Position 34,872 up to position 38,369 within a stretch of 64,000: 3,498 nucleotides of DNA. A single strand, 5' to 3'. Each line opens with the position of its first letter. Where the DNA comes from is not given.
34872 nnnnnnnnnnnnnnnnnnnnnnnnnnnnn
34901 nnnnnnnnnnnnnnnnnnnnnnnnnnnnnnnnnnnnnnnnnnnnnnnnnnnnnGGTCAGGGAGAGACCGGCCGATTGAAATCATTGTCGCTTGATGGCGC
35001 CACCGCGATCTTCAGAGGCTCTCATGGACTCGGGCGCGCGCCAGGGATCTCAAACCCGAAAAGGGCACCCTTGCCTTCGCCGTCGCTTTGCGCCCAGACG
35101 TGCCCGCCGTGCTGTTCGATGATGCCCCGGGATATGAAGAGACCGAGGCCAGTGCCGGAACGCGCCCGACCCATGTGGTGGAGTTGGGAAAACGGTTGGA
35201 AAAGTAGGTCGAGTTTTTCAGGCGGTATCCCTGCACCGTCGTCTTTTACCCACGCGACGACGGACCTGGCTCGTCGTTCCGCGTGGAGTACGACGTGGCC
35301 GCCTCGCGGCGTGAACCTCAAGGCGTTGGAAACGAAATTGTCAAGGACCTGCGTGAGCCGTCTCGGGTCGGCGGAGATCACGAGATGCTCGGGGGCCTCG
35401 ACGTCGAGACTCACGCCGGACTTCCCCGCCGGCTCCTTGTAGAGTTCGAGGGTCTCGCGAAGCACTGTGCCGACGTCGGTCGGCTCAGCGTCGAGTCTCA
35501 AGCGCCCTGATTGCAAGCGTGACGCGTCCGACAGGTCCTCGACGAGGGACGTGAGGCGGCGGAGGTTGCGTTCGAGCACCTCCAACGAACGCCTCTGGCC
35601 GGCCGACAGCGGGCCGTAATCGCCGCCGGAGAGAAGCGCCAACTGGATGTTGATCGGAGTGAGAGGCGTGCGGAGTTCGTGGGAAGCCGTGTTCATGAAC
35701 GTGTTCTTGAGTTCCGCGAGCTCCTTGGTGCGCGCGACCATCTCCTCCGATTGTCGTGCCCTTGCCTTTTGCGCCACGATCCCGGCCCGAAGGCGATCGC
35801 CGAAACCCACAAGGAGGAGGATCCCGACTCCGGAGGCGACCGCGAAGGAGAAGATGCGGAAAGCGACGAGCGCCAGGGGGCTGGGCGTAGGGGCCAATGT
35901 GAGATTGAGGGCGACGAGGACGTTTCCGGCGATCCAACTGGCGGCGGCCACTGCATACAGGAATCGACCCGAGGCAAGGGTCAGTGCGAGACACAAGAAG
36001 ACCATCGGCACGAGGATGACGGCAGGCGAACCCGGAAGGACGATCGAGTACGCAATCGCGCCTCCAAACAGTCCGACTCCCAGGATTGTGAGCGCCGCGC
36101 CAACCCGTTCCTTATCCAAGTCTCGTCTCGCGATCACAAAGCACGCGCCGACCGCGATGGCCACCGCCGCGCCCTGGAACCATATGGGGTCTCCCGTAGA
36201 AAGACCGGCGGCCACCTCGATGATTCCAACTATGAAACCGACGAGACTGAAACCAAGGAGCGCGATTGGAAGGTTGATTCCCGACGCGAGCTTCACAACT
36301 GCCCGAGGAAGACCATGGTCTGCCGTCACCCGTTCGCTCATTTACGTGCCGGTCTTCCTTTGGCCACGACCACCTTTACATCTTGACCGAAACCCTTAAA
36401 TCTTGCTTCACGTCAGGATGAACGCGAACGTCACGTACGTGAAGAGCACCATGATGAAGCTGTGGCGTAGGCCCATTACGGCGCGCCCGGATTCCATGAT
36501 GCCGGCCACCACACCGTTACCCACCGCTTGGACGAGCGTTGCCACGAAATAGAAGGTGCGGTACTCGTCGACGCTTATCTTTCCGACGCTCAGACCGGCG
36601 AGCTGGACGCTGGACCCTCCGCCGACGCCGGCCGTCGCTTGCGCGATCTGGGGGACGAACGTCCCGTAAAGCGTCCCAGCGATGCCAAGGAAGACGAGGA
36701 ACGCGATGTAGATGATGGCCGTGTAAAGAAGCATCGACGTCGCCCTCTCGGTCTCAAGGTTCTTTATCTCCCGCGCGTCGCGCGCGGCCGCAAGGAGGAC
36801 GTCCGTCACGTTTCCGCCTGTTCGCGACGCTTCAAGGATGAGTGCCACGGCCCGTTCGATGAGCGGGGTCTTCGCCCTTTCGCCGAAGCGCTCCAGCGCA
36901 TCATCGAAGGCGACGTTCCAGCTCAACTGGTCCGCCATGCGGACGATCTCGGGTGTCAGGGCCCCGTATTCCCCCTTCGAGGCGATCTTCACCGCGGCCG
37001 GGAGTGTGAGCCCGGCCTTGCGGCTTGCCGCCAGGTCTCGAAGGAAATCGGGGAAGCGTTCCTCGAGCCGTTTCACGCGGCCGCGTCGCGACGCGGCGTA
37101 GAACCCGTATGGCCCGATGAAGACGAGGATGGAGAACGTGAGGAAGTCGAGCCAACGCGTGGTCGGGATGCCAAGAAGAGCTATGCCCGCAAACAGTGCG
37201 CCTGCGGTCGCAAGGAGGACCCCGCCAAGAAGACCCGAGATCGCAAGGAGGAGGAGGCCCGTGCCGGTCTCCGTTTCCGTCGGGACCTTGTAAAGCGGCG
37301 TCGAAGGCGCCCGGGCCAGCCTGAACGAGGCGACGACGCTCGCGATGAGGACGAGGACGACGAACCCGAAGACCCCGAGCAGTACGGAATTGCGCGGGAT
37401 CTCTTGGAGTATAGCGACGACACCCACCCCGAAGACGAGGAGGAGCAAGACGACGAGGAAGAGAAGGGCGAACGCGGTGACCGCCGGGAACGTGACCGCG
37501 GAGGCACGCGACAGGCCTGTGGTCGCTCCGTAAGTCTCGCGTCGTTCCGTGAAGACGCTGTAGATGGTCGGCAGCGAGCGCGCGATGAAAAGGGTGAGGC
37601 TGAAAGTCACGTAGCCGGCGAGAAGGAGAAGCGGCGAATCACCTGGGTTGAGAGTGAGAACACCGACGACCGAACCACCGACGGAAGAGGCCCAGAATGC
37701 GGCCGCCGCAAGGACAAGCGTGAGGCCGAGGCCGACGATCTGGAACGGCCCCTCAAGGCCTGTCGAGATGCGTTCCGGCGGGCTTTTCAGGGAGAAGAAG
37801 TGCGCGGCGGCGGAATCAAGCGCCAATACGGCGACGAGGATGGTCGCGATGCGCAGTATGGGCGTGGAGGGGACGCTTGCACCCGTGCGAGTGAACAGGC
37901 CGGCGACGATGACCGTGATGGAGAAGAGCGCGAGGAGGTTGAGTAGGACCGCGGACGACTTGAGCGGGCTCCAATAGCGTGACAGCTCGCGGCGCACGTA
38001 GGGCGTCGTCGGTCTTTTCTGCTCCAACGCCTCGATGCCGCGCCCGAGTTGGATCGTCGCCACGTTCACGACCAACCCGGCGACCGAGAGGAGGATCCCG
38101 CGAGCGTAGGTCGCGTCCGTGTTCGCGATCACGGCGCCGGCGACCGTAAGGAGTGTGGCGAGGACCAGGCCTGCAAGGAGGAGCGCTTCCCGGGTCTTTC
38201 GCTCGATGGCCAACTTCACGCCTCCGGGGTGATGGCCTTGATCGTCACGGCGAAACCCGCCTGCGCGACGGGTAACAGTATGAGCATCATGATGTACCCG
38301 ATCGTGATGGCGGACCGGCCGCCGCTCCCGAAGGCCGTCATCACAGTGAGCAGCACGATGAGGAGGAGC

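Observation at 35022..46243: Tad/Fla-like type IV pilus locus with a split platform protein, an extended FlaI, and a 1375-aa pilin-like adhesin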

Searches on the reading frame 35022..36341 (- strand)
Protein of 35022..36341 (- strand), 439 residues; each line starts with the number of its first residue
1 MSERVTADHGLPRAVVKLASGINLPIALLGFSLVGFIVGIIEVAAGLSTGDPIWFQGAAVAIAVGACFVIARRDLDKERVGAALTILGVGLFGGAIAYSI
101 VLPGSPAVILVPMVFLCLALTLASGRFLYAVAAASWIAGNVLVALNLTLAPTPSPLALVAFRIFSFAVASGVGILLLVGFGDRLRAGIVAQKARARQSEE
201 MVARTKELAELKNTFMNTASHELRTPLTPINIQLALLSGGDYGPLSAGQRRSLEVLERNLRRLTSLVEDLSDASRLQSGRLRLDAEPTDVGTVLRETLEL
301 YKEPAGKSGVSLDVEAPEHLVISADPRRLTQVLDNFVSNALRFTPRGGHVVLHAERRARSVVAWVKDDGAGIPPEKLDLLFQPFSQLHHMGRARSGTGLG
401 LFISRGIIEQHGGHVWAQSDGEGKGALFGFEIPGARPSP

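Call 4: search_protein_families(library=pfam, proteins=[window:35022-36341:-], max_evalue=0.01)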
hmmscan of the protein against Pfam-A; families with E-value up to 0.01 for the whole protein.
window:35022-36341:- (439 aa): 3 families
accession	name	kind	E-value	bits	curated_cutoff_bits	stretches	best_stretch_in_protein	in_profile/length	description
PF02518.31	HATPase_c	-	9.1e-26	90.9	26.4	1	325-433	2-108/111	Histidine kinase-, DNA gyrase B-, and HSP90-like ATPase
PF00512.31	HisKA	-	5e-15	55.7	26.9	1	212-279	2-66/66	His Kinase A (phospho-acceptor) domain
PF13581.12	HATPase_c_2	-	0.0071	16.8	27.4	0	337-410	40-111/127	Histidine kinase-like ATPase domain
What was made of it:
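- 35022..36341 (-): Membrane histidine kinase, 439 aa, with 6 TM helices plus HisKA and HATPase_c. It lies 66 nt downstream of the platform gene. Call 4.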

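Call 8: search_protein_families(library=ncbifam, proteins=[window:35022-36341:-], max_evalue=0.01)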
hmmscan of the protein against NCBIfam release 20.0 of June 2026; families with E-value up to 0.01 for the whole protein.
window:35022-36341:- (439 aa): 79 families (the best 25 are shown)
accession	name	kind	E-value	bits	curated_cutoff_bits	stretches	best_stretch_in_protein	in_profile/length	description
NF041880.1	EPS_EpsF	equivalog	9.6e-53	179.4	900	1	200-429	262-488/492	response regulator EpsF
TIGR02956.1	TMAO_torS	equivalog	1.2e-44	152.8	676.5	1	207-435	459-683/967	TMAO reductase system sensor histidine kinase/response regulator TorS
NF046044.1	PnpS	equivalog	1.8e-41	142.4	400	1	202-433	160-390/390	two-component system histidine kinase PnpS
NF033092.0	HK_WalK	equivalog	1.9e-41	142.4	725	1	209-433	369-593/594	cell wall metabolism sensor histidine kinase WalK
TIGR02966.1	phoR_proteo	equivalog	3.9e-40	137.9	334.2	1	202-431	104-332/333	phosphate regulon sensor histidine kinase PhoR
NF040691.1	MtrAB_MtrB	equivalog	1.3e-39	136.6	450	1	198-433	257-491/507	MtrAB system histidine kinase MtrB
NF038297.2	hybrid_HK_HrmK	equivalog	2.7e-38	132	725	1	204-433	227-456/607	hybrid histidine kinase/response regulator HrmK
NF012163.2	BaeS_SmeS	equivalog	8.8e-37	127.1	500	1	207-418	235-443/457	sensor histidine kinase efflux regulator BaeS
NF047874.1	MASE3_PAS_HK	subfamily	6.9e-35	120.9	560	1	190-433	376-624/655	MASE3 domain-containing sensor histidine kinase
NF047465.1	hybrid_HK_LvrA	exception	1.3e-34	119.4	1200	1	194-434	184-422/819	hybrid histidine kinase/response regulator LvrA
NF058527.1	HistKinChvGCaul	equivalog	2.1e-34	119.2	740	1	195-434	289-533/535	two-component sensor histidine kinase ChvG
NF006800.0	PRK09303.1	equivalog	1.5e-33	116.3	342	1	209-433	148-376/383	histidine kinase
NF041832.1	near_NosP_CTERM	subfamily_domain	4.7e-33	114.7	400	1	212-435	7-226/370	NahK/ErcS family hybrid sensor histidine kinase/response regulator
NF007007.0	PRK09470.1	equivalog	3e-32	112.1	486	1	184-419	217-445/463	envelope stress sensor histidine kinase CpxA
NF008318.0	PRK11107.1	equivalog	1.1e-31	109.8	890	1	204-432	285-516/920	two-component sensor histidine kinase BarA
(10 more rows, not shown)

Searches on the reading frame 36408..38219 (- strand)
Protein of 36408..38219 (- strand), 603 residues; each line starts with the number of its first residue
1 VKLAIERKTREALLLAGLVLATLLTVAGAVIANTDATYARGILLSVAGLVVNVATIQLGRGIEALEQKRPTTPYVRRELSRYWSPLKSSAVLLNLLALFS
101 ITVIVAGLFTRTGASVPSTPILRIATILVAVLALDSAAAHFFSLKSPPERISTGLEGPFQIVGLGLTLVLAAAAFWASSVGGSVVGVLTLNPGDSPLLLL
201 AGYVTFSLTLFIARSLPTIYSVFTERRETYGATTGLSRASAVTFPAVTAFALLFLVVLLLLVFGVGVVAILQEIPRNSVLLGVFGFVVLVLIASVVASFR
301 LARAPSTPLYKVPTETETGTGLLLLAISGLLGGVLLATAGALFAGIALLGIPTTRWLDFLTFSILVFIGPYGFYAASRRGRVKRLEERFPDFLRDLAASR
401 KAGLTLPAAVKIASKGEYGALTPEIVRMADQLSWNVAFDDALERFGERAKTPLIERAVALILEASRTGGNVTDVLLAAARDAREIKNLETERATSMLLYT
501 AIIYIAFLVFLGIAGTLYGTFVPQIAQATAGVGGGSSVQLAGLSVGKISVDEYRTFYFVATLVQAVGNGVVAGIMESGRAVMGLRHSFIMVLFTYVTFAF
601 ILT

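Call 4: search_protein_families(library=pfam, proteins=[window:36408-38219:-], max_evalue=0.01)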
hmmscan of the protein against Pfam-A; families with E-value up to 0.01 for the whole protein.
window:36408-38219:- (603 aa): 1 family
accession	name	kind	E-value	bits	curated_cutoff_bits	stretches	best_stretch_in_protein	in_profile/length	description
PF00482.28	T2SSF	-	2.4e-17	63.5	25.2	1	392-516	1-122/125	Type II secretion system (T2SS), protein F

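Call 8: search_protein_families(library=ncbifam, proteins=[window:36408-38219:-], max_evalue=0.01)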
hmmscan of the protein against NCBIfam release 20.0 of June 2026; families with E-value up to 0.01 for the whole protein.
window:36408-38219:- (603 aa): 4 families
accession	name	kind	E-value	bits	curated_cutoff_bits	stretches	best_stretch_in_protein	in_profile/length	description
NF004704.2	PRK06041.1-2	equivalog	1.9e-13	49.9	550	1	254-591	196-536/555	archaellar assembly protein ArlJ/FlaJ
NF004705.1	PRK06041.1-3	equivalog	3e-12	46.3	400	1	335-599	207-452/465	archaellar assembly protein ArlJ/FlaJ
NF004703.2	PRK06041.1-1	equivalog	2.9e-07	29.2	570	1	341-594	238-506/525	archaellar assembly protein ArlJ/FlaJ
NF046075.1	UpsF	equivalog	4.5e-05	22.4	400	1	345-511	270-429/484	membrane pilin protein UpsF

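Call 16: find_homologous_proteins(query=window:36408-38219:-, max_evalue=0.00001)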
Query window:36408-38219:- (603 aa): 146 proteins with E <= 0.00001 among 8000 candidates; the best 120 are listed.
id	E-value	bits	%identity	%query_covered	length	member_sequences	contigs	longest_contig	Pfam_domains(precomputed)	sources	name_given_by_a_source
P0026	7.0e-155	535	48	99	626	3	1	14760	PF00482.29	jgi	jgi:flagellar protein FlaJ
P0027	2.2e-150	520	49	99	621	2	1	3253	PF00482.29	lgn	-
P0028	2.8e-149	517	47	95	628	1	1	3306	PF00482.29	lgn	-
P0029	8.0e-146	505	46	99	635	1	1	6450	PF00482.29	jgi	jgi:pilus assembly protein TadC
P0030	1.1e-144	501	50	81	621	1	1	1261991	PF00482.29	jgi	jgi:flagellar protein FlaJ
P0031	8.9e-144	498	48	87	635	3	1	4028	PF00482.29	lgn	-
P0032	7.3e-142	492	45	96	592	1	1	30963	PF00482.29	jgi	jgi:archaeal flagellar protein FlaJ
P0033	1.3e-140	488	47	93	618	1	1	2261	PF00482.29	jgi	jgi:flagellar protein FlaJ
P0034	5.3e-140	486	46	99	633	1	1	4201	PF00482.29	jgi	-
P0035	7.7e-140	485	44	98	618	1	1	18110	PF00482.29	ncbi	-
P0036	2.0e-137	477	44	98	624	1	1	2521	PF00482.29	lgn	-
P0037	2.5e-137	477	51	80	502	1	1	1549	PF00482.29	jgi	jgi:flagellar protein FlaJ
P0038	6.9e-136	472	46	98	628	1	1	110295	PF00482.29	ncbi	-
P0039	1.1e-135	472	44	99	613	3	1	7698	PF00482.29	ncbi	-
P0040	8.8e-133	462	44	93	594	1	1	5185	PF00482.29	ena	-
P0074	1.4e-121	425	51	69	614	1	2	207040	PF00482.29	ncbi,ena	-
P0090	4.6e-117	410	48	69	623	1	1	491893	PF00482.29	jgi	jgi:hypothetical protein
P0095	1.7e-116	408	45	77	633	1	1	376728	PF00482.29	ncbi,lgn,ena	-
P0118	6.5e-112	393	43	87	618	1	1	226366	PF00482.29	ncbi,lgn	ncbi:MAG: type II secretion system F family protein [bacterium]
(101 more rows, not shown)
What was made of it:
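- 36408..38219 (-): Long platform half, 603 aa. About 9-10 N-terminal TM helices are followed by one T2SSF domain (392-516) and C-terminal TM helices. It matches FlaJ profile positions 196-536. The family has more than 146 clusters of about 600-650 aa, many matching over 90-100% of the query (call 16).
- Tried and rejected: The Thermoplasmatota assignment rests on source names of platform homologues (call 16) and is an inference.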

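Call 17: find_encoding_contigs(protein=P0030, flank=10000, max_places=1)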
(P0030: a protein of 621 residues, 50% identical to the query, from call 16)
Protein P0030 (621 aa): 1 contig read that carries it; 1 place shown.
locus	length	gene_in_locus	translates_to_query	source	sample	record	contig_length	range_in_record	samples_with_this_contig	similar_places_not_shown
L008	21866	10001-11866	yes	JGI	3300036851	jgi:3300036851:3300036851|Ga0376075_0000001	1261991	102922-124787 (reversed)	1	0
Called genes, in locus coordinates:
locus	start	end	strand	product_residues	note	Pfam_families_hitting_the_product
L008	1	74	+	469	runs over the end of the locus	PF07790:Pilin_N (weak), PF25833:Fn3_SaeA_3rd (faint), PF00041:fn3, PF16656:Pur_ac_phosph_N (faint), PF24489:Ig_J_second (faint), PF00041:fn3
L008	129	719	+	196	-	PF00160:Pro_isomerase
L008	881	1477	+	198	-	-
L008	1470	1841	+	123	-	PF03259:Robl_LC7 (weak)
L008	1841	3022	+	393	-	PF06745:ATPase (weak), PF23442:DUF7125 (faint), PF00025:Arf, PF00071:Ras, PF01926:MMR_HSR1 (weak), PF00009:GTP_EFTU (weak), PF03029:ATP_bind_1 (weak)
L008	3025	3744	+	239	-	PF06745:ATPase, PF23442:DUF7125 (faint), PF24336:DUF7504, PF23365:DUF7090 (weak)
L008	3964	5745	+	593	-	PF07790:Pilin_N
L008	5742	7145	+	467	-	PF23960:DUF7289 (weak)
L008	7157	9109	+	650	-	PF00437:T2SSE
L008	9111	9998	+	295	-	PF00482:T2SSF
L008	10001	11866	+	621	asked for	PF00482:T2SSF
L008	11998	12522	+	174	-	PF00072:Response_reg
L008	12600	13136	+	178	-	PF00072:Response_reg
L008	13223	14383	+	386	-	PF04055:Radical_SAM, PF08608:Wyosine_form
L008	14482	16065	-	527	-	PF08448:PAS_4 (weak), PF00512:HisKA, PF02518:HATPase_c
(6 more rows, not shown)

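Call 18: find_encoding_contigs(protein=P0038, flank=10000, max_places=1)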
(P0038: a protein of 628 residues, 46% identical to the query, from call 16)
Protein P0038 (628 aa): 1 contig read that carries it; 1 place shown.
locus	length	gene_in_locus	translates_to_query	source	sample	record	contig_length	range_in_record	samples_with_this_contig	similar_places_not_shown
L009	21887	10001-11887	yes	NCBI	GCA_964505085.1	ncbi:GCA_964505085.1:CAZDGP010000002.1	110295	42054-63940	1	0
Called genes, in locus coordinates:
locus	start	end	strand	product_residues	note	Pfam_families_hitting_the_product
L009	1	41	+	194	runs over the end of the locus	-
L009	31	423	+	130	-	PF03259:Robl_LC7 (weak)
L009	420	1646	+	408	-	PF06745:ATPase (weak), PF00009:GTP_EFTU (faint), PF00025:Arf, PF00071:Ras, PF01926:MMR_HSR1, PF03029:ATP_bind_1 (faint)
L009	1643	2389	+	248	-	PF06745:ATPase, PF23365:DUF7090, PF24336:DUF7504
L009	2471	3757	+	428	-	PF07790:Pilin_N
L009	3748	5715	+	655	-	PF07790:Pilin_N, PF18911:PKD_4, PF21027:Sde0182_C (faint), PF22352:K319L-like_PKD (weak), PF17963:Big_9 (weak), PF18911:PKD_4, PF22352:K319L-like_PKD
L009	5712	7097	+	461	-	PF23960:DUF7289 (faint)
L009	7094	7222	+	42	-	-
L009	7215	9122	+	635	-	PF00437:T2SSE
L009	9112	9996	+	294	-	PF00482:T2SSF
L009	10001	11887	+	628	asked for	PF00482:T2SSF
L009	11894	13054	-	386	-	PF07690:MFS_1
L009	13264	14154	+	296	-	PF00056:Ldh_1_N, PF02866:Ldh_1_C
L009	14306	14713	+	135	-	PF13291:ACT_4 (faint), PF22629:ACT_AHAS_ss (faint), PF01842:ACT (weak)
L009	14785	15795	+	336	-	-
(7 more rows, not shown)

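Call 19: find_encoding_contigs(protein=P0074, flank=10000, max_places=1)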
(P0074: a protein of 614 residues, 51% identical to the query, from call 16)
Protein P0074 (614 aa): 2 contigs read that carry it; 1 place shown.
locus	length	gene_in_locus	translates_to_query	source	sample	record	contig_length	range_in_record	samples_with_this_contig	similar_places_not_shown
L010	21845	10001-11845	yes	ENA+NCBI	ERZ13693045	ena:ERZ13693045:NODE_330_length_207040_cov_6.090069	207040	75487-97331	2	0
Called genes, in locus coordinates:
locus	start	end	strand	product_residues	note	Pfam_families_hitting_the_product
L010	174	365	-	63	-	PF01194:RNA_pol_N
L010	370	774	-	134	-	PF00380:Ribosomal_S9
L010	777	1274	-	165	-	PF00572:Ribosomal_L13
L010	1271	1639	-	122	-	PF17135:Ribosomal_L18, PF00828:Ribosomal_L27A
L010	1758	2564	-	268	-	-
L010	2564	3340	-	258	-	PF02518:HATPase_c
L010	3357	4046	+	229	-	PF06745:ATPase, PF23365:DUF7090 (weak), PF24336:DUF7504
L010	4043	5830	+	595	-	PF07790:Pilin_N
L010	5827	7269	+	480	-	PF23960:DUF7289 (faint)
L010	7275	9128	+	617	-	PF00437:T2SSE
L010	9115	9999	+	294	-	PF00482:T2SSF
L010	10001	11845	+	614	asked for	PF00482:T2SSF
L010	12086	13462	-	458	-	PF00215:OMPdecase, PF04131:NanE (weak), PF03737:RraA-like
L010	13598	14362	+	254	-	PF01988:VIT1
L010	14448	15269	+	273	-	PF00248:Aldo_ket_red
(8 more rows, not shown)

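Call 72: find_encoding_contigs(protein=P0095, flank=10000, max_places=1)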
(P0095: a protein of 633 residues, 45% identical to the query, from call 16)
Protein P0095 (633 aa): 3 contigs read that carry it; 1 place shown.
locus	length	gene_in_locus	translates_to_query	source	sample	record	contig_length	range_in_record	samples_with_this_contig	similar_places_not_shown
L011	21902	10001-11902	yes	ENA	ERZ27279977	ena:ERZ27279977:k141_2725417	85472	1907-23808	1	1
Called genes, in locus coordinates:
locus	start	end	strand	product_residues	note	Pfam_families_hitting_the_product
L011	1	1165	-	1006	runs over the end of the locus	PF00672:HAMP (weak), PF08447:PAS_3, PF00512:HisKA, PF02518:HATPase_c, PF00072:Response_reg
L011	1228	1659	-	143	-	-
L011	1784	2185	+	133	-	PF00072:Response_reg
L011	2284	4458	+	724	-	PF07790:Pilin_N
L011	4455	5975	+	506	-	PF23960:DUF7289 (faint)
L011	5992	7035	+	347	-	-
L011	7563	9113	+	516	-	PF00437:T2SSE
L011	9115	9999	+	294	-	PF00482:T2SSF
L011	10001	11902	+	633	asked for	PF00482:T2SSF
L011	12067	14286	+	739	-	PF02359:CDC48_N, PF02933:CDC48_2, PF00004:AAA, PF05496:RuvB_N (weak), PF13191:AAA_16 (weak), PF17862:AAA_lid_3, PF00004:AAA, PF17862:AAA_lid_3, +22 more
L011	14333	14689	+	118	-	-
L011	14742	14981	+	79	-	PF05239:PRC (weak)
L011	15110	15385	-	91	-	-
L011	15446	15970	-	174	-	-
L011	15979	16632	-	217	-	-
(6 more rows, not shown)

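Call 73: find_encoding_contigs(protein=P0090, flank=10000, max_places=1)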
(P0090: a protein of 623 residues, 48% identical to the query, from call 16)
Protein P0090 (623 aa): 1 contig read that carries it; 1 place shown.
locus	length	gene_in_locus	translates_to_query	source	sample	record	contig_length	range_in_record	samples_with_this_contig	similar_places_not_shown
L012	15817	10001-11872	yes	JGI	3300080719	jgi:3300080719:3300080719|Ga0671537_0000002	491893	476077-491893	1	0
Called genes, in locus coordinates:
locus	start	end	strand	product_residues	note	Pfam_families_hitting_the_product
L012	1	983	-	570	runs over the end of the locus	PF00989:PAS (faint), PF13188:PAS_8 (weak), PF13426:PAS_9, PF00512:HisKA, PF02518:HATPase_c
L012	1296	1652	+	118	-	PF00072:Response_reg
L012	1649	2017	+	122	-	PF03259:Robl_LC7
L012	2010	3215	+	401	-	PF23442:DUF7125 (weak), PF00009:GTP_EFTU (faint), PF00025:Arf, PF00071:Ras, PF08477:Roc (weak), PF03029:ATP_bind_1 (weak)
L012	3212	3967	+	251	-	PF06745:ATPase, PF23442:DUF7125 (weak), PF23365:DUF7090, PF24336:DUF7504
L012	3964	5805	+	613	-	PF07790:Pilin_N (weak)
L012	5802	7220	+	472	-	PF23960:DUF7289 (weak)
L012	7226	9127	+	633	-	PF00437:T2SSE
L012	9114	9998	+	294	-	PF00482:T2SSF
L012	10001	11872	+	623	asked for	PF00482:T2SSF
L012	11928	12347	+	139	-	PF00072:Response_reg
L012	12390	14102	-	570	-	PF05228:CHASE4, PF00512:HisKA, PF02518:HATPase_c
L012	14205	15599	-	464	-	PF00215:OMPdecase, PF02581:TMP-TENI (weak), PF04131:NanE (weak), PF01207:Dus (weak), PF00977:His_biosynth (weak), PF03737:RraA-like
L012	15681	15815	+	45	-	?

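Call 74: find_encoding_contigs(protein=P0118, flank=10000, max_places=1)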
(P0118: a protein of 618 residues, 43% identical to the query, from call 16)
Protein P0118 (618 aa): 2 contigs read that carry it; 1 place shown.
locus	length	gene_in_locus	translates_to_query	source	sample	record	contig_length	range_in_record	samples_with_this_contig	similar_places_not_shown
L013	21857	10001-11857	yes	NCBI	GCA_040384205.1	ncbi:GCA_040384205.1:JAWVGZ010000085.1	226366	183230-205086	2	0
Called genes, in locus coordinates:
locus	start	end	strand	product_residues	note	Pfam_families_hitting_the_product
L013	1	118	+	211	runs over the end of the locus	PF01613:Flavin_Reduct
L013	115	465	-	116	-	-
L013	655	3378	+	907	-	PF03176:MMPL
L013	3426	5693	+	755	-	PF07790:Pilin_N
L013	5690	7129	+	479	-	-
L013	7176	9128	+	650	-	PF00437:T2SSE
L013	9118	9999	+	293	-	PF00482:T2SSF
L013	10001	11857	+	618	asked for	PF00482:T2SSF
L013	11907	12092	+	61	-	-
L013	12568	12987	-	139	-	PF01842:ACT (weak), PF22190:TTHA0829-like_ACT (faint), PF22629:ACT_AHAS_ss (faint), PF19571:ACT_8 (weak), PF22468:ACT_9 (faint), PF01842:ACT (weak)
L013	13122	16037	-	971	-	PF00005:ABC_tran (faint), PF02463:SMC_N (faint), PF03193:RsgA_GTPase (faint), PF13191:AAA_16 (faint), PF13304:AAA_21 (faint), PF13555:AAA_29 (faint), PF17760:UvrA_inter, PF17755:UvrA_DNA-bind, +2 more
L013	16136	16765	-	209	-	PF00925:GTP_cyclohydro2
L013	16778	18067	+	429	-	-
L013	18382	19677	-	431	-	PF13191:AAA_16, PF00270:DEAD (weak), PF13401:AAA_22, PF00004:AAA (weak), PF22606:Cdc6-ORC-like_ATPase_lid (weak), PF22703:Cdc6_lid, PF09079:WHD_Cdc6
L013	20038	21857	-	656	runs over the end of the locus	PF01702:TGT, PF14810:TGT_C2, PF01472:PUA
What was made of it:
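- Six related loci carry large Pilin_N, DUF7289, ATPase, T2SSF ~294 aa and T2SSF ~620 aa in that order (calls 17-19, 72-74). Pilin_N plus DUF7289 precede the ATPase in six other loci (calls 17-19, 72-74).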
